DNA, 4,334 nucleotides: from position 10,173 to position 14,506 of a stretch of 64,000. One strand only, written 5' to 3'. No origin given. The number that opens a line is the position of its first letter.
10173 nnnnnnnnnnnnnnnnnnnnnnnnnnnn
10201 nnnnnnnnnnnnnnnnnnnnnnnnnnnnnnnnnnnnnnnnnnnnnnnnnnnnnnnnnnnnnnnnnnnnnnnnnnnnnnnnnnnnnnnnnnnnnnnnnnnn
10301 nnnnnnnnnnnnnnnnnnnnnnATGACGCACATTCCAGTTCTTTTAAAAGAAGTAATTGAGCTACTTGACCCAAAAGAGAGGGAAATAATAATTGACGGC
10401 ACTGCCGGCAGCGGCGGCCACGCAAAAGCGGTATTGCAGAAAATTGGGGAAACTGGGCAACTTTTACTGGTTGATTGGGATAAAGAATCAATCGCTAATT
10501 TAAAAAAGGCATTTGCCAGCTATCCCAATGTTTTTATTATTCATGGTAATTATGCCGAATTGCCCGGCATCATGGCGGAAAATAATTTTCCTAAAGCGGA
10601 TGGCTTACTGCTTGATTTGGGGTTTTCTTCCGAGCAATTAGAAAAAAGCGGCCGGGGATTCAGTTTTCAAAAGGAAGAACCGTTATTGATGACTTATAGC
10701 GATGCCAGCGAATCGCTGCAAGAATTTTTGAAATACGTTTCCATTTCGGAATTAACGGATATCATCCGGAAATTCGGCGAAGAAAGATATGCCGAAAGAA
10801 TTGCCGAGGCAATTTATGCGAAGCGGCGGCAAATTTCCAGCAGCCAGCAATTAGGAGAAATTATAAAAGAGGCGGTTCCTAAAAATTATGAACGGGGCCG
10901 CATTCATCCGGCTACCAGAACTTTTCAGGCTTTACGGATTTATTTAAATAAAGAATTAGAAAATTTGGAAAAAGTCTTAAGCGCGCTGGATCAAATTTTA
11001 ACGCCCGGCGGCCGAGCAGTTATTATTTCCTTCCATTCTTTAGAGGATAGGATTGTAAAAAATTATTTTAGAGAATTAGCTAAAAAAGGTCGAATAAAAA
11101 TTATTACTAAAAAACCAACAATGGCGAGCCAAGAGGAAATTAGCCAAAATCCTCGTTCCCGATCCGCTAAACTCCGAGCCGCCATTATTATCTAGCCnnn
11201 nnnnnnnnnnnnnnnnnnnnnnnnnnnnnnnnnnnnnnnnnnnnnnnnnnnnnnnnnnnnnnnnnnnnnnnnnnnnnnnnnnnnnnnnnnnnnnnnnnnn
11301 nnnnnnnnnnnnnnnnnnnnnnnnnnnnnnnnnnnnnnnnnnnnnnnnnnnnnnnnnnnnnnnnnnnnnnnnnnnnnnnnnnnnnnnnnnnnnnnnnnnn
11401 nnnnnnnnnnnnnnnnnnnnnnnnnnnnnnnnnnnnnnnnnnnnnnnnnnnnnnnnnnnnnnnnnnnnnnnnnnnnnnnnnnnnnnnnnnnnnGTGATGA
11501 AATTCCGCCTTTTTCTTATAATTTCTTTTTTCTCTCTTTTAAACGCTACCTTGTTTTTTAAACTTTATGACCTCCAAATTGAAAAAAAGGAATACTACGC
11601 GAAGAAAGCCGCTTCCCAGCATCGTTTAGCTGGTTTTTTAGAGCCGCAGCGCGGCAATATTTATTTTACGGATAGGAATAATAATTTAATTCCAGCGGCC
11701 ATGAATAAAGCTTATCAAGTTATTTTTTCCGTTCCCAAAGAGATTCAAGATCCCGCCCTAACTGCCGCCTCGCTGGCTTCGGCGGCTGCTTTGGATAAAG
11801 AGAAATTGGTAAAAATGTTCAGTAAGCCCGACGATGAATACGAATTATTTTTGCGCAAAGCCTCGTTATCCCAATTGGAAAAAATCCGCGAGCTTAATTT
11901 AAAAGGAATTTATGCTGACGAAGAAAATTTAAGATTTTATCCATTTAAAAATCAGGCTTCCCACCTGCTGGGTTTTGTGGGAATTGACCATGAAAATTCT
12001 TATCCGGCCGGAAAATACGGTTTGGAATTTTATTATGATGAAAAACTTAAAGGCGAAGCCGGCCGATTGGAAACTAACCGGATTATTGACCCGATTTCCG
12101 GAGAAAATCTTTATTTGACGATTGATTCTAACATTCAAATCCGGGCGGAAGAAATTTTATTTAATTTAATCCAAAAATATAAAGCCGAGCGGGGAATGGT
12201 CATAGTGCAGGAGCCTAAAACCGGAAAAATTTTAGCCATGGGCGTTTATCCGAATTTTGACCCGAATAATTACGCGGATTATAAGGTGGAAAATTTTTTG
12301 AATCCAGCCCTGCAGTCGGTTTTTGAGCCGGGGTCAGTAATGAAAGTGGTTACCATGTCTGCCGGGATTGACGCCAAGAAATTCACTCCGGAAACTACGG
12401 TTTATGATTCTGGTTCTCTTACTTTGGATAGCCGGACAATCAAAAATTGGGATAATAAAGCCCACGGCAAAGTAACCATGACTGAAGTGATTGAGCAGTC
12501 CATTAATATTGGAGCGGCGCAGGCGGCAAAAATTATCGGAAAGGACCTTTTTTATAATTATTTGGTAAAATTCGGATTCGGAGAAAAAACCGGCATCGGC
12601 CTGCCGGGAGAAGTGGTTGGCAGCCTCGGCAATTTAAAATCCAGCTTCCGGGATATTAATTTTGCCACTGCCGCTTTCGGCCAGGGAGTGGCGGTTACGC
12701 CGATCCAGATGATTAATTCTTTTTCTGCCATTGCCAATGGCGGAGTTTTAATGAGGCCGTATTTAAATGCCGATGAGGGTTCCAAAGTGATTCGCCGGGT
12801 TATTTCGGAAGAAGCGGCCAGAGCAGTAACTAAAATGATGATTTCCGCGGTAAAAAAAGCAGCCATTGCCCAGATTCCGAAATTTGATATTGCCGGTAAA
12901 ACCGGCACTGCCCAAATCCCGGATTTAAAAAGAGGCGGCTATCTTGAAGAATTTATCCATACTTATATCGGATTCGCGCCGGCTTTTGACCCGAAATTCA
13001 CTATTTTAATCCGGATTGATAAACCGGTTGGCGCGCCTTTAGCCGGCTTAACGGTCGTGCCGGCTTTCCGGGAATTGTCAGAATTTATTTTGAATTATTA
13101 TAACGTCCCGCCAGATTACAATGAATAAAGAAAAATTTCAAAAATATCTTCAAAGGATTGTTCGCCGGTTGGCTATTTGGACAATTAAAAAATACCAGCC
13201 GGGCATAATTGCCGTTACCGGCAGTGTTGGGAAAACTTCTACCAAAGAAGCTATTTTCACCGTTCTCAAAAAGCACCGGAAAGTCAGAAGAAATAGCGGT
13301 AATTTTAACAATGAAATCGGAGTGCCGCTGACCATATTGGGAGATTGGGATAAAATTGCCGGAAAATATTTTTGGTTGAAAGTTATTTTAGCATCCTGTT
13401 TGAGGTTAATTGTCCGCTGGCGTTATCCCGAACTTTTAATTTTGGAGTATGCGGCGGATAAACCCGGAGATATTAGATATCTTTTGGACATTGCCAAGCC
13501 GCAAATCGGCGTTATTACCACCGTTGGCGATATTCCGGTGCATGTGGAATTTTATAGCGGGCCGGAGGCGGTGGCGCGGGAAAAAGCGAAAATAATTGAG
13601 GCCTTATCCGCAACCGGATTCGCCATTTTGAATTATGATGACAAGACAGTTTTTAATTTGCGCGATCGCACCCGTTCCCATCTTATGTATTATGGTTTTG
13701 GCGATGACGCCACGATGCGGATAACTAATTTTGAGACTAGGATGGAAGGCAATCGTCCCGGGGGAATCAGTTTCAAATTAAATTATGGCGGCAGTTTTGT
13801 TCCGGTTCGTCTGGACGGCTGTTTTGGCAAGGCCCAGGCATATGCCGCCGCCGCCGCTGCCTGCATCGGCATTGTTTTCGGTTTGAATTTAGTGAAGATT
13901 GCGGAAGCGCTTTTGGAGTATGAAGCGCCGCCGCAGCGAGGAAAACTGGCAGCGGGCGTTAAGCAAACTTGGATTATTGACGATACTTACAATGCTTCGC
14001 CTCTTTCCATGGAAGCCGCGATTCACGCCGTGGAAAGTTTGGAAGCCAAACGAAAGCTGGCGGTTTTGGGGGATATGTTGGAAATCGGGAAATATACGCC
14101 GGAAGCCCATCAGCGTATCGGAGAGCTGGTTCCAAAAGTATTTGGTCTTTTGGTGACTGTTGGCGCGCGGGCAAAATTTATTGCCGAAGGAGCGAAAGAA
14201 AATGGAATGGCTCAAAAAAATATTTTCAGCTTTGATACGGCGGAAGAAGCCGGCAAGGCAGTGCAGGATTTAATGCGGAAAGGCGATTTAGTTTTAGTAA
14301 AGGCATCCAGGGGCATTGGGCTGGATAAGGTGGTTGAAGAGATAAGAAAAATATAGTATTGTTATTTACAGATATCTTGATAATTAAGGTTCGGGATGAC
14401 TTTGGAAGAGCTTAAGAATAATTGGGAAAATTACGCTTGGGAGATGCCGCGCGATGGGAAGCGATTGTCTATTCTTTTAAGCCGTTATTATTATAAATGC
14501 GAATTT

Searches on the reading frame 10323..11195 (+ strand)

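Call 58: search_protein_families(library=pfam, proteins=[window:10323-11195:+], max_evalue=0.0001)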
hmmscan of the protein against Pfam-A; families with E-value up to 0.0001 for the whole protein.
window:10323-11195:+ (290 aa): 1 family
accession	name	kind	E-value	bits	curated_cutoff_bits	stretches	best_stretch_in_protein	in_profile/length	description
PF01795.25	Methyltransf_5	-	4.4e-92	309.3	27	1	2-287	3-306/309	MraW methylase family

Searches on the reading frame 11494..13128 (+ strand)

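Call 58: search_protein_families(library=pfam, proteins=[window:11494-13128:+], max_evalue=0.0001)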
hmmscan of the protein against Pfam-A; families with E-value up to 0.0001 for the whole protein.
window:11494-13128:+ (544 aa): 2 families
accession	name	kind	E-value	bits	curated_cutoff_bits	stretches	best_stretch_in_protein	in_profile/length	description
PF00905.27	Transpeptidase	-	1.1e-70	238.7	22.1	1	234-512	1-282/299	Penicillin binding protein transpeptidase domain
PF03717.20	PBP_dimer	-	2.3e-13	51.4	24.4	1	50-191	3-164/180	Penicillin-binding Protein dimerisation domain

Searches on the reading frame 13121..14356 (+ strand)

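Call 58: search_protein_families(library=pfam, proteins=[window:13121-14356:+], max_evalue=0.0001)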
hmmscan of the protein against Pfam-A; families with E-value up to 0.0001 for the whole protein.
window:13121-14356:+ (411 aa): 2 families
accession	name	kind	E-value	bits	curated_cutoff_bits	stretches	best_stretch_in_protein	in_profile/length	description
PF08245.18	Mur_ligase_M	-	6e-22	79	24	2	104-247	58-197/200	Mur ligase middle domain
PF02875.26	Mur_ligase_C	-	5.3e-18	66.5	28.4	1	279-397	8-127/127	Mur ligase, glutamate ligase domain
